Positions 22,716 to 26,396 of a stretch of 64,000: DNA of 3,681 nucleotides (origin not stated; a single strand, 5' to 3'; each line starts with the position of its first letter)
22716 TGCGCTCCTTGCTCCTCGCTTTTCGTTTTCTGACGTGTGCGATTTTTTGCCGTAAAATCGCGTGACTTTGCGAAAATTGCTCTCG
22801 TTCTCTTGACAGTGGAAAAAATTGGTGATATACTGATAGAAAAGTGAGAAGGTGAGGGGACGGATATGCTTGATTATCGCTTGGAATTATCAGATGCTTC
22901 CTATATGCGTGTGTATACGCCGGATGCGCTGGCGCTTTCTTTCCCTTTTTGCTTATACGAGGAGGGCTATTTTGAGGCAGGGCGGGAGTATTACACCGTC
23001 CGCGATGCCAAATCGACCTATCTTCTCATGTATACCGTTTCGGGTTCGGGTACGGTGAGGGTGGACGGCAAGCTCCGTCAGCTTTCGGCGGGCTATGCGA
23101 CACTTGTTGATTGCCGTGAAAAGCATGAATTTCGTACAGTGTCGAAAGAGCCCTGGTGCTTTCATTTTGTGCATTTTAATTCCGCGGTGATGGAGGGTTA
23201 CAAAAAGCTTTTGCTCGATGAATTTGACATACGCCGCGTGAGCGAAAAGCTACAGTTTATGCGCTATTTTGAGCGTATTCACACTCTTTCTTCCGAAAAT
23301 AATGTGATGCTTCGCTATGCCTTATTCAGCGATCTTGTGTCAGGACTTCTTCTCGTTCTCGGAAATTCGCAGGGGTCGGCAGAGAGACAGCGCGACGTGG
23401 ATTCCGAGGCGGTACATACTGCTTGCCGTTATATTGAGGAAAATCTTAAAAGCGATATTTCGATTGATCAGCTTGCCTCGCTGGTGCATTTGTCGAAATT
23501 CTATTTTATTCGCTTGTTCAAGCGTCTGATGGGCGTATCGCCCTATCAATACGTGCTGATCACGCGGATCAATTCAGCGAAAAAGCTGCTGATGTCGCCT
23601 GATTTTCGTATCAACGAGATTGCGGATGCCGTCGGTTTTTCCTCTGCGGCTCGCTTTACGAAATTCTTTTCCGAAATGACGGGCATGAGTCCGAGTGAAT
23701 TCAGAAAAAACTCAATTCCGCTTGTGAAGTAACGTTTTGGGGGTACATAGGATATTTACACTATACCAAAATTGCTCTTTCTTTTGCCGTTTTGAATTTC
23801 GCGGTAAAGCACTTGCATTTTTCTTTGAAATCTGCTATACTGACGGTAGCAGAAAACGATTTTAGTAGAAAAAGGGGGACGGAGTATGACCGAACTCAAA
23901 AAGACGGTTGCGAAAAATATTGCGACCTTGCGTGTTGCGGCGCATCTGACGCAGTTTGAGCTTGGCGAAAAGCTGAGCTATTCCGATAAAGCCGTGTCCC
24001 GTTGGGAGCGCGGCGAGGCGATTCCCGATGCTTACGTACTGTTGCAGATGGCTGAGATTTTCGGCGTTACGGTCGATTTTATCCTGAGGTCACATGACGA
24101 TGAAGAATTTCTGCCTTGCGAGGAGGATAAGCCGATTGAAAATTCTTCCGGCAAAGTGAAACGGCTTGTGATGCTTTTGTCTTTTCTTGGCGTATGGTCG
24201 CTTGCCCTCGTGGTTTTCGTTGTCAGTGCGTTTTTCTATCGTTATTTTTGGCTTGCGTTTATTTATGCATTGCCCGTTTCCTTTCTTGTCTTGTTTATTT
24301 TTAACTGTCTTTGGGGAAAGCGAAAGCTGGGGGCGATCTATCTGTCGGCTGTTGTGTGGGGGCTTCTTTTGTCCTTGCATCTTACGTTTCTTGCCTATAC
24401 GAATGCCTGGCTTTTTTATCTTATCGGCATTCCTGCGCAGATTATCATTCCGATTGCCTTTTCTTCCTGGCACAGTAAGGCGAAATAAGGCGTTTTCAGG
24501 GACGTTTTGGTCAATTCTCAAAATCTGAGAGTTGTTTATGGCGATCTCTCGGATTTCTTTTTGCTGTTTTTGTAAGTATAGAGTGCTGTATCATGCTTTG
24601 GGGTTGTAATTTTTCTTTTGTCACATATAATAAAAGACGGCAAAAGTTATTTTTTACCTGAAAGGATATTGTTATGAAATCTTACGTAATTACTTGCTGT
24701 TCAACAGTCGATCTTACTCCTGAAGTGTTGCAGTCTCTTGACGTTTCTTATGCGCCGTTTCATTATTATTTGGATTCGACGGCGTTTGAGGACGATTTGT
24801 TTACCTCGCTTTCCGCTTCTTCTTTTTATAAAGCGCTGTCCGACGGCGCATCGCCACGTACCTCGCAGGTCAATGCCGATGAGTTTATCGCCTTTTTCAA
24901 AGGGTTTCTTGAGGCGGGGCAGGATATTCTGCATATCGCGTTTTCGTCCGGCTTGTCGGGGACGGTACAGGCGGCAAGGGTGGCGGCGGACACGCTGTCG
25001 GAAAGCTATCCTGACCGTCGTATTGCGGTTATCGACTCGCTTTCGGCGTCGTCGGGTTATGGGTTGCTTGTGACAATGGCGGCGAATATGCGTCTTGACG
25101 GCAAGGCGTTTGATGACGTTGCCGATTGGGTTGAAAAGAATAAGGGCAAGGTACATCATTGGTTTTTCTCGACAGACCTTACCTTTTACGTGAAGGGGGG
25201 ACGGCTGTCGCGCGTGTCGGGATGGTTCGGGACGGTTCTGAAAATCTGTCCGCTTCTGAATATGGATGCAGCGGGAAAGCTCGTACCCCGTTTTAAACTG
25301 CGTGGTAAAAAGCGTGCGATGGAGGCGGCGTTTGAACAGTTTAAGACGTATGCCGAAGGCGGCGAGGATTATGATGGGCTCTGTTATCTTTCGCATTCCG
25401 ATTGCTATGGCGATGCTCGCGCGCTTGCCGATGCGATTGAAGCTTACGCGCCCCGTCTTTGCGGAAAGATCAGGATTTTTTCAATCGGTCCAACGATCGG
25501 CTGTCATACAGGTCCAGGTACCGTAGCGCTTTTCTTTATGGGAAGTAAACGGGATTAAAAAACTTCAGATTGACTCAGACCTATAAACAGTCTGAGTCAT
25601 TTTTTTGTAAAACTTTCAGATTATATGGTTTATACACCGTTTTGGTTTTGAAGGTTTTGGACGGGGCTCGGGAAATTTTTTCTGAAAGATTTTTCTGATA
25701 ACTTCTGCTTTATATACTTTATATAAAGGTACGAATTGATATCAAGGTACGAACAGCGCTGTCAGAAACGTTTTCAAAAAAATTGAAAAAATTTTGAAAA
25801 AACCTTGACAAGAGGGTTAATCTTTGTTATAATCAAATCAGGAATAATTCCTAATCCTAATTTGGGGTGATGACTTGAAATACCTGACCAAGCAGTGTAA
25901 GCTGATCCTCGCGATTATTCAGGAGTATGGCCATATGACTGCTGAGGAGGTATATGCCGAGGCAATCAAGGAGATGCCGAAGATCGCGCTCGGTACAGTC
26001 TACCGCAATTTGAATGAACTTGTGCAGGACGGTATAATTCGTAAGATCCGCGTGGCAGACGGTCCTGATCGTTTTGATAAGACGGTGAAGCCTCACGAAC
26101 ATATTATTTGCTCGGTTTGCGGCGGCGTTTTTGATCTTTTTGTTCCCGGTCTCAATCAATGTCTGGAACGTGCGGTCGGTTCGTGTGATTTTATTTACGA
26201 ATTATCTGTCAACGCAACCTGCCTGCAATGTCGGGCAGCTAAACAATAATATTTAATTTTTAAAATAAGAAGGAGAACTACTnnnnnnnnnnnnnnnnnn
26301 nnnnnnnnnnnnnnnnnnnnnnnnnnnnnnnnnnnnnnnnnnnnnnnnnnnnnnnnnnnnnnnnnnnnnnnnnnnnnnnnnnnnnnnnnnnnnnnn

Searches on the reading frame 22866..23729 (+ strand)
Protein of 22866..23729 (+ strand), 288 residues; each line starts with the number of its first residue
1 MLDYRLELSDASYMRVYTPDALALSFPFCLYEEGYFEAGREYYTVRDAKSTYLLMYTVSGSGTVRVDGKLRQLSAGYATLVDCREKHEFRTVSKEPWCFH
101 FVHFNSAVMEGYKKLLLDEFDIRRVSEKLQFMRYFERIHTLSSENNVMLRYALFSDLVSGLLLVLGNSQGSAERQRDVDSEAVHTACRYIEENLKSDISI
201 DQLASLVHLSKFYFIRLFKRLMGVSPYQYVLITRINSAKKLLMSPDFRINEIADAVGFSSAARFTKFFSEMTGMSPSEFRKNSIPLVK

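Call 40: search_protein_families(library=pfam, proteins=[window:22866-23729:+], max_evalue=0.00001)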
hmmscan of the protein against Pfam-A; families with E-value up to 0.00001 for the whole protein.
window:22866-23729:+ (288 aa): 4 families
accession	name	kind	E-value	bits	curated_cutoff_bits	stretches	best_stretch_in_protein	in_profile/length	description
PF12833.13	HTH_18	-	1.8e-23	83.1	33.6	1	203-281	1-79/80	Helix-turn-helix domain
PF00165.29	HTH_AraC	-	1.9e-21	76.1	26.6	2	190-230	1-41/42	Bacterial regulatory helix-turn-helix proteins, AraC family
PF02311.25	AraC_binding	-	2.6e-10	40.6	21.1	1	32-144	4-118/135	AraC-like ligand binding domain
PF07883.17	Cupin_2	-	9.5e-06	25.7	27.2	0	55-101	22-68/70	Cupin domain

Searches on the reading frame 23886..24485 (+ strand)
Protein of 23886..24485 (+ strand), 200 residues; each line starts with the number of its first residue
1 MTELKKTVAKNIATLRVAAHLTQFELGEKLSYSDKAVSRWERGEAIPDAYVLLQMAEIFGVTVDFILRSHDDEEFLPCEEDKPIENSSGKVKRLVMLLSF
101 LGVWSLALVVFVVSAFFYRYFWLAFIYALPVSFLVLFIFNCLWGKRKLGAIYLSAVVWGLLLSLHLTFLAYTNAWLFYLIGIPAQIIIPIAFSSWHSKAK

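Call 40: search_protein_families(library=pfam, proteins=[window:23886-24485:+], max_evalue=0.00001)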
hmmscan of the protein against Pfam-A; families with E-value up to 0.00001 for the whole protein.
window:23886-24485:+ (200 aa): 2 families
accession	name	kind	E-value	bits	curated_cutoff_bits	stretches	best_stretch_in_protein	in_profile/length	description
PF01381.28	HTH_3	-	2.5e-10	40.7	23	1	12-65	1-54/55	Helix-turn-helix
PF13560.12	HTH_31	-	6.5e-08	33.2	27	1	13-63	7-58/64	Helix-turn-helix domain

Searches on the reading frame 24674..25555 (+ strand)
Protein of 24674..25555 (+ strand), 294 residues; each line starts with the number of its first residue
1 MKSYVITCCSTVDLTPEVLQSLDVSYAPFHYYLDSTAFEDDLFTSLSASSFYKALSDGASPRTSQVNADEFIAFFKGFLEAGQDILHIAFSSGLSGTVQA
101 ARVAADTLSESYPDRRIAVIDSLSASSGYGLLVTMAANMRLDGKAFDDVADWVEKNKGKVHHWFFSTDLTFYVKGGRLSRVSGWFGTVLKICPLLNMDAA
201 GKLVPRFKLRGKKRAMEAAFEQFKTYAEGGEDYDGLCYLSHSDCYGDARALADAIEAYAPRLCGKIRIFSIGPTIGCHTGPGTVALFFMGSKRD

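Call 40: search_protein_families(library=pfam, proteins=[window:24674-25555:+], max_evalue=0.00001)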
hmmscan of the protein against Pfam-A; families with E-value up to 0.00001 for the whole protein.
window:24674-25555:+ (294 aa): 1 family
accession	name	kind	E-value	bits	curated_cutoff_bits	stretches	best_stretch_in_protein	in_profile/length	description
PF02645.21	DegV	-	3.9e-63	213.8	27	1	10-289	8-278/280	Uncharacterised protein, DegV family COG1307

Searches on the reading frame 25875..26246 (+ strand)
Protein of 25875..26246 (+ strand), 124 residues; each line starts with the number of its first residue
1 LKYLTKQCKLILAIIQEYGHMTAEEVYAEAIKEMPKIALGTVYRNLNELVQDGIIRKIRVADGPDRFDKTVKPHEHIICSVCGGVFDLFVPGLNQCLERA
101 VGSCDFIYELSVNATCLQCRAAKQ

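Call 40: search_protein_families(library=pfam, proteins=[window:25875-26246:+], max_evalue=0.00001)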
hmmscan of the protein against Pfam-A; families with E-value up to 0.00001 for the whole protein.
window:25875-26246:+ (124 aa): 1 family
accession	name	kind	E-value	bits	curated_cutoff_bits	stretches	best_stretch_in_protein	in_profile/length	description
PF01475.25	FUR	-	1.4e-21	77.3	23.1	1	4-102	6-107/121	Ferric uptake regulator family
